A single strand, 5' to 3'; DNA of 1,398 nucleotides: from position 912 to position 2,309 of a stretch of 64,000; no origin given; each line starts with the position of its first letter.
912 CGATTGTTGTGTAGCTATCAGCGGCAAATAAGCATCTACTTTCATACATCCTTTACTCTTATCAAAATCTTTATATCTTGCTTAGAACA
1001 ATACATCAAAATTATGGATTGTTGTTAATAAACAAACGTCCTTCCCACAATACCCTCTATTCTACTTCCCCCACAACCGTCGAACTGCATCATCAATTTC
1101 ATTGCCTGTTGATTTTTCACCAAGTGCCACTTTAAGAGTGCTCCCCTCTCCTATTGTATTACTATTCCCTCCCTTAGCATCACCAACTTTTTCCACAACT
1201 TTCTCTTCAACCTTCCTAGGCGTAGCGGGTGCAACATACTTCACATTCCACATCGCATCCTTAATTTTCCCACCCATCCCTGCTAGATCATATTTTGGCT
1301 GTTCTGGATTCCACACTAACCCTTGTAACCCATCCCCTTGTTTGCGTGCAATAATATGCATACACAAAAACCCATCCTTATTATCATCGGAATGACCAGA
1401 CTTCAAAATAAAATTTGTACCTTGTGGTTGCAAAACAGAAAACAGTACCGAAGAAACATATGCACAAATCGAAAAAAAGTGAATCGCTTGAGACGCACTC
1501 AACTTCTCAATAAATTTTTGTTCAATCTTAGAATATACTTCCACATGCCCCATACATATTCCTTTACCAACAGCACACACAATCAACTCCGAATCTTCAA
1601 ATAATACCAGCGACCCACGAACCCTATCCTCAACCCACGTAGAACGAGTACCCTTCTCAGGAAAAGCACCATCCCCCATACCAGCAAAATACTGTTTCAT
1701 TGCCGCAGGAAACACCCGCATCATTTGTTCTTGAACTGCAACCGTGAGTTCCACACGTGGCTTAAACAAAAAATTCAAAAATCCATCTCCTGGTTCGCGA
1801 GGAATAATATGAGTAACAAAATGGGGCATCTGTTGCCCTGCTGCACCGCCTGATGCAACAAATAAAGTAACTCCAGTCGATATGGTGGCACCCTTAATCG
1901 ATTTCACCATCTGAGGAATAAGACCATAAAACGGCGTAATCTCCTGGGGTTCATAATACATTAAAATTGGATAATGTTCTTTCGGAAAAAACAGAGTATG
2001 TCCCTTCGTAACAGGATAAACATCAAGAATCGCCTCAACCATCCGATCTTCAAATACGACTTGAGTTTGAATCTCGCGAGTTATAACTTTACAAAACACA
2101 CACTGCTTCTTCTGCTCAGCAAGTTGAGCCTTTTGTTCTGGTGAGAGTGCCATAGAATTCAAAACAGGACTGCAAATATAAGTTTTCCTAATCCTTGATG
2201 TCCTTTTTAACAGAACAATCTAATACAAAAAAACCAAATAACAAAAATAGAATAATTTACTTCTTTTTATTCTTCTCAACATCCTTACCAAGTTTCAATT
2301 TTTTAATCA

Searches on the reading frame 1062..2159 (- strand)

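Call 58: search_protein_families(library=pfam, proteins=[window:1062-2159:-], max_evalue=0.0001)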
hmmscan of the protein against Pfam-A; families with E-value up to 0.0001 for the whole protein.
window:1062-2159:- (365 aa): 2 families
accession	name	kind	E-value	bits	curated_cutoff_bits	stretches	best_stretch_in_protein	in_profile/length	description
PF01230.28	HIT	-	2.8e-16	60.4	21.5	1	28-123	2-97/98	HIT domain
PF11969.13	DcpS_C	-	1.1e-05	26.4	24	1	19-119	1-100/114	Scavenger mRNA decapping enzyme C-term binding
